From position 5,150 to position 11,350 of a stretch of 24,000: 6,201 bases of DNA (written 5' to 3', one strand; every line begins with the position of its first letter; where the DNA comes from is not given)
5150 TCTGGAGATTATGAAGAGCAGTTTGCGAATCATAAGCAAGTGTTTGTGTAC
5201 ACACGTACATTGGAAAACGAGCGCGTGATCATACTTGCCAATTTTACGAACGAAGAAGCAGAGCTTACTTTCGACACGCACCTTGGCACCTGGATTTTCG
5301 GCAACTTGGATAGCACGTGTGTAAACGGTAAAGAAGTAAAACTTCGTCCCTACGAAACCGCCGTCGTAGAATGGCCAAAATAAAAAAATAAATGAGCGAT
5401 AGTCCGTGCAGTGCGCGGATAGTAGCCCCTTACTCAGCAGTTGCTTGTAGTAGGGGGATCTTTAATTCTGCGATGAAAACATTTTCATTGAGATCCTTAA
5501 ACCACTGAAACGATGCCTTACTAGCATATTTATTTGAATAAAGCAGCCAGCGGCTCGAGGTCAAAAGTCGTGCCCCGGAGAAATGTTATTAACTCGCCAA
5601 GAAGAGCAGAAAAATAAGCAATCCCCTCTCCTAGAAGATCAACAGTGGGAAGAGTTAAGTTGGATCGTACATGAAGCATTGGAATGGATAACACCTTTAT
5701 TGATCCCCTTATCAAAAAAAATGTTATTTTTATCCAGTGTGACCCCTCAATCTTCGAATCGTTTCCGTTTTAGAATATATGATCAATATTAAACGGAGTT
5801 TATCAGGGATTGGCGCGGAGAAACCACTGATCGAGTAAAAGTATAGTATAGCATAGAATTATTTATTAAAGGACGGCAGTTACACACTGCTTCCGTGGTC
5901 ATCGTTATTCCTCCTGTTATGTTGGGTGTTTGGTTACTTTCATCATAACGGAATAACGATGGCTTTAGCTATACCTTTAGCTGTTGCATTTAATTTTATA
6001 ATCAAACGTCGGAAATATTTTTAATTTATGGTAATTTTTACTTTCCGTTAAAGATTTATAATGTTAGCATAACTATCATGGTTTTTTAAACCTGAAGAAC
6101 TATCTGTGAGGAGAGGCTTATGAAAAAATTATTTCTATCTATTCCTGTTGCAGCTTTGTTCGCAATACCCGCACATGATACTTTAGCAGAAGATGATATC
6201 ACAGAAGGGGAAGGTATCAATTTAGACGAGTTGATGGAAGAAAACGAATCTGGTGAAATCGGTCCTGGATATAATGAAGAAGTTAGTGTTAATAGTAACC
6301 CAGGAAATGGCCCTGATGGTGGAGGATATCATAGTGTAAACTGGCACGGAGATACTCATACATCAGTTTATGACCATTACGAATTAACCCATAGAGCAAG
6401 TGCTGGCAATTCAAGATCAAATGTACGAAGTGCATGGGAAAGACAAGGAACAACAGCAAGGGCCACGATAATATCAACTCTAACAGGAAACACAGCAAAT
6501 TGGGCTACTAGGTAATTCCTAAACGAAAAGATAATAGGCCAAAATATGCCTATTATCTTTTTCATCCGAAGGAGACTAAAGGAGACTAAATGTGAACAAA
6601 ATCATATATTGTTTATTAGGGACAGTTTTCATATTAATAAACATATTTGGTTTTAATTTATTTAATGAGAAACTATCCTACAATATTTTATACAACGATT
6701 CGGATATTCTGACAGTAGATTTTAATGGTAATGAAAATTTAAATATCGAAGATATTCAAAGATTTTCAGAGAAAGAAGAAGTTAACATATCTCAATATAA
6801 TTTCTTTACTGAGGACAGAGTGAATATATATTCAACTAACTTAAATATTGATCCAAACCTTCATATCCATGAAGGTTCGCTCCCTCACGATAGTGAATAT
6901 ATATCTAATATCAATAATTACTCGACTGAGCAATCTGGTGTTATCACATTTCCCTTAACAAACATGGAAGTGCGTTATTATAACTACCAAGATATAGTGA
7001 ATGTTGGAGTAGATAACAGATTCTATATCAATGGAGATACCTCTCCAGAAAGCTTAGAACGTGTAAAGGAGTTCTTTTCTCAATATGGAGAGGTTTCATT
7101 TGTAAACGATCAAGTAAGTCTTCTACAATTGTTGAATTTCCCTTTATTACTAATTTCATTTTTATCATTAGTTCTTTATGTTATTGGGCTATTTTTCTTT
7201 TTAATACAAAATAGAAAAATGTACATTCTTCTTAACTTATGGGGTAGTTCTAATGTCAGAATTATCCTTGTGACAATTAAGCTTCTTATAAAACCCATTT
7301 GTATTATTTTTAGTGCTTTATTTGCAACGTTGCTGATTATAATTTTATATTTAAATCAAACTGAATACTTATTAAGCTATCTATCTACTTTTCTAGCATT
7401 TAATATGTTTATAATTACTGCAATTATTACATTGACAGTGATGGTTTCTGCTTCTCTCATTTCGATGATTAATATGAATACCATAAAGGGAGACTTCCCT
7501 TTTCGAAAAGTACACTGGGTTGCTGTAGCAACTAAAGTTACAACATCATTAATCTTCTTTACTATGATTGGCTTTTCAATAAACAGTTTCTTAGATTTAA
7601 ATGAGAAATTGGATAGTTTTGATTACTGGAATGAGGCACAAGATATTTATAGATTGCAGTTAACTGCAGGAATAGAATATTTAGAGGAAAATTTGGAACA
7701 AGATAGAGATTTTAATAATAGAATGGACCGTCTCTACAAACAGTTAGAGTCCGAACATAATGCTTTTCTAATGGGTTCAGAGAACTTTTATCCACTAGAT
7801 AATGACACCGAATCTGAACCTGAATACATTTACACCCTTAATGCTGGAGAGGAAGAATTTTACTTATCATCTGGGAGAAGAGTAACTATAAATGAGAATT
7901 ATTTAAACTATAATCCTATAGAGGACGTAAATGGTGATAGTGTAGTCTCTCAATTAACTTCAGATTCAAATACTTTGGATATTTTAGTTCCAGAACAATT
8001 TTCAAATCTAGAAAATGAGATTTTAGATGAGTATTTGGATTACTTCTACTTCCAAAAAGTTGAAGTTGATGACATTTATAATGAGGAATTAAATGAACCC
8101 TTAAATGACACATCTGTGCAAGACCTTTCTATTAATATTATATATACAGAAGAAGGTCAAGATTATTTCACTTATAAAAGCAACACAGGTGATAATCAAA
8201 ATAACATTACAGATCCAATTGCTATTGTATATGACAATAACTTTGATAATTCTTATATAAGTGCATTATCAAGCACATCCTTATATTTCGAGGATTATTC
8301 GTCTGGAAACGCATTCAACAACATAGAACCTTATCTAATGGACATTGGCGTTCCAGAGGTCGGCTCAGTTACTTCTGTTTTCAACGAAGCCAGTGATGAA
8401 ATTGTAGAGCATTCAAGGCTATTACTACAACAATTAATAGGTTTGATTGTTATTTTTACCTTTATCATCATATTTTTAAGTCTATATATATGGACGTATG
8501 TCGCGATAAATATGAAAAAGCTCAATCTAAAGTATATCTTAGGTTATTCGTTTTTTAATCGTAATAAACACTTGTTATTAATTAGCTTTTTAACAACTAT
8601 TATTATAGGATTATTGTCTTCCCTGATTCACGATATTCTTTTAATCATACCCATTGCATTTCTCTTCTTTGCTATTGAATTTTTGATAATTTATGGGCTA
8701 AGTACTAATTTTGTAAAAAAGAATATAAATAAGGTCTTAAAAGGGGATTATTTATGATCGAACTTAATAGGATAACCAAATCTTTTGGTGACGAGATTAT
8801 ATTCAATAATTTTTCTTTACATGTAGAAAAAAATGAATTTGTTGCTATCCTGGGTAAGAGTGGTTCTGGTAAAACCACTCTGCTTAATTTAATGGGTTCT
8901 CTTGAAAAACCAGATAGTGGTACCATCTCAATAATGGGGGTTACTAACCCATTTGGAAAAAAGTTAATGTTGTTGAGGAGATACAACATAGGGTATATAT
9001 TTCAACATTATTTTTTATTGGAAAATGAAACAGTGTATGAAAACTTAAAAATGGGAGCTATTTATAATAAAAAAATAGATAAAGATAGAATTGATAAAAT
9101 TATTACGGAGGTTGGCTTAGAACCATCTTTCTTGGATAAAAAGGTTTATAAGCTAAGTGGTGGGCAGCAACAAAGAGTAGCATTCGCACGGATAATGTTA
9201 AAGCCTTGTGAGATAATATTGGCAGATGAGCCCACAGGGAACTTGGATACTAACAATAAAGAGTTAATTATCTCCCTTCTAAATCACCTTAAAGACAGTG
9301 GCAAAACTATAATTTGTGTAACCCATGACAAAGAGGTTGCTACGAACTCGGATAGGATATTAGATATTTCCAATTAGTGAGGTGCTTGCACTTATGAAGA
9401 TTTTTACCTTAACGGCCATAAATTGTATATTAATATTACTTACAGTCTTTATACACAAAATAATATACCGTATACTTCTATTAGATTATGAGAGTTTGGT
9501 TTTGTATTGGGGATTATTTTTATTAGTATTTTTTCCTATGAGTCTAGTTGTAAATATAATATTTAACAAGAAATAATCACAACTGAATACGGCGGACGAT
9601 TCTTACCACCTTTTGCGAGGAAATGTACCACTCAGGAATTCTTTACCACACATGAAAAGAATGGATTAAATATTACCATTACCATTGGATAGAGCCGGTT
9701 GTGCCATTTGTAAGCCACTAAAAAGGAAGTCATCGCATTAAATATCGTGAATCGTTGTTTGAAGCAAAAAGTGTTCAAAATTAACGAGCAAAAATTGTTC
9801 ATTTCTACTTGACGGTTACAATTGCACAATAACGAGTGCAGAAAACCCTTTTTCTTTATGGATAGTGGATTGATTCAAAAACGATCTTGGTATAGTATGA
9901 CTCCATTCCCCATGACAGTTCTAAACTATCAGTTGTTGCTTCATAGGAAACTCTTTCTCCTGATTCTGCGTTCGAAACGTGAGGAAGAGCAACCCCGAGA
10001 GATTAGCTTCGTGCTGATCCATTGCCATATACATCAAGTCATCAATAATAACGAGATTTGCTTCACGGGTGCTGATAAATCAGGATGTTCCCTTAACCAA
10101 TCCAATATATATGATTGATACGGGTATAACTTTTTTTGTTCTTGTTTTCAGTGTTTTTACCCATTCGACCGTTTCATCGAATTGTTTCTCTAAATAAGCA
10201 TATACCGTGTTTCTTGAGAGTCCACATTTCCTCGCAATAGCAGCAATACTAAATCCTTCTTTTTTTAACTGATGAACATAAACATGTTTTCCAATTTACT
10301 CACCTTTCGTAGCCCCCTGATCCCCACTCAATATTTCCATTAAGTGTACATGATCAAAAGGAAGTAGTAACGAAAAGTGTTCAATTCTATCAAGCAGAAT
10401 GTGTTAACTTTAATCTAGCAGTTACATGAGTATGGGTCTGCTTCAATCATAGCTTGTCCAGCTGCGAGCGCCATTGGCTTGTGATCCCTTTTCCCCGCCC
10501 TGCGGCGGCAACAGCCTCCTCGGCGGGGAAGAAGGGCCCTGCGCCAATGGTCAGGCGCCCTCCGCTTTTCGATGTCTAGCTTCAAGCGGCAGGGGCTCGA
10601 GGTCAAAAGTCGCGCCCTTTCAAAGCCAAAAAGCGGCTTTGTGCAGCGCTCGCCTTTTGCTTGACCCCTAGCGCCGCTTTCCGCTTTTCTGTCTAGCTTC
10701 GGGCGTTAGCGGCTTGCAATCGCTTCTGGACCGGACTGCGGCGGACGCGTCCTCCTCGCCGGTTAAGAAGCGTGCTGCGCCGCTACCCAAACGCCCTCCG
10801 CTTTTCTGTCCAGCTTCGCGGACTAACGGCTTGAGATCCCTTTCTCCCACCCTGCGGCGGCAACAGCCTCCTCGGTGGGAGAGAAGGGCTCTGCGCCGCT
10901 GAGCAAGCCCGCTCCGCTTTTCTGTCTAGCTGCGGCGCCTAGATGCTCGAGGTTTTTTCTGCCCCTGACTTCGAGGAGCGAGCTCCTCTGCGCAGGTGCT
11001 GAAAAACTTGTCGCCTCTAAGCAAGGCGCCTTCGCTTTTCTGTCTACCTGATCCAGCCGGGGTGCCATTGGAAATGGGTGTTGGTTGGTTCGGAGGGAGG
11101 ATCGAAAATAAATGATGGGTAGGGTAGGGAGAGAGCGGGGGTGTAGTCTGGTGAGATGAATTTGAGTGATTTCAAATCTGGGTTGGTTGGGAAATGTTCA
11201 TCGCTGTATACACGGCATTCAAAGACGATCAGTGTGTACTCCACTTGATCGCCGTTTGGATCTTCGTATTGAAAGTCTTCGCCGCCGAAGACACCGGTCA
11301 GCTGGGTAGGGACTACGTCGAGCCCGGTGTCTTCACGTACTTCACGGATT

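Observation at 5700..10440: AT-rich island of about 4.7 kb carrying a complete lactococcin-972-type bacteriocin cassette in a halophile-like Bacillaceae backbone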

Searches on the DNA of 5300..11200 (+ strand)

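Call 82: search_rna_families(source=window, start=5300, end=11200, threshold=evalue, max_evalue=1)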
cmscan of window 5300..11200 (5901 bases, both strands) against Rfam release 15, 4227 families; matches with E-value up to 1: 0.
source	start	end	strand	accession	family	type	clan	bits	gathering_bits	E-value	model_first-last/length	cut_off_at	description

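Call 84: search_dna_similar(query=window:5384-6119:+, collection=plasmids, mode=distant, max_rows=10, max_evalue=0.001)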
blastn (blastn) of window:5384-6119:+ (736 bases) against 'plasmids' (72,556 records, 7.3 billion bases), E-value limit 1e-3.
Records with a match: 3; places in all: 3; records where one place covers at least 80% of the query: 0.
Best place of each record, by identity: 80-90% 1; 60-80% 2.
By first word of the organism name: Enterococcus 2; Bacillus 1.
By predicted mobility (MOB-suite, as given by PLSDB): non-mobilizable 3.
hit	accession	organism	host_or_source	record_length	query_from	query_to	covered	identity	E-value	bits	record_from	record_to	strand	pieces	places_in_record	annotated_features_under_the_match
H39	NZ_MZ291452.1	Enterococcus gallinarum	-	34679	515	622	15%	74.6%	4e-4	55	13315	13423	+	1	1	IS30 family transposase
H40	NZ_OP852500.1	Enterococcus casseliflavus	-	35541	515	622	15%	74.6%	4e-4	55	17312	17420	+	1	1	IS30 family transposase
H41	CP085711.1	Bacillus sp. F19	single cell,soil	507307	342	385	6%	86.4%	4e-4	54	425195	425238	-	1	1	none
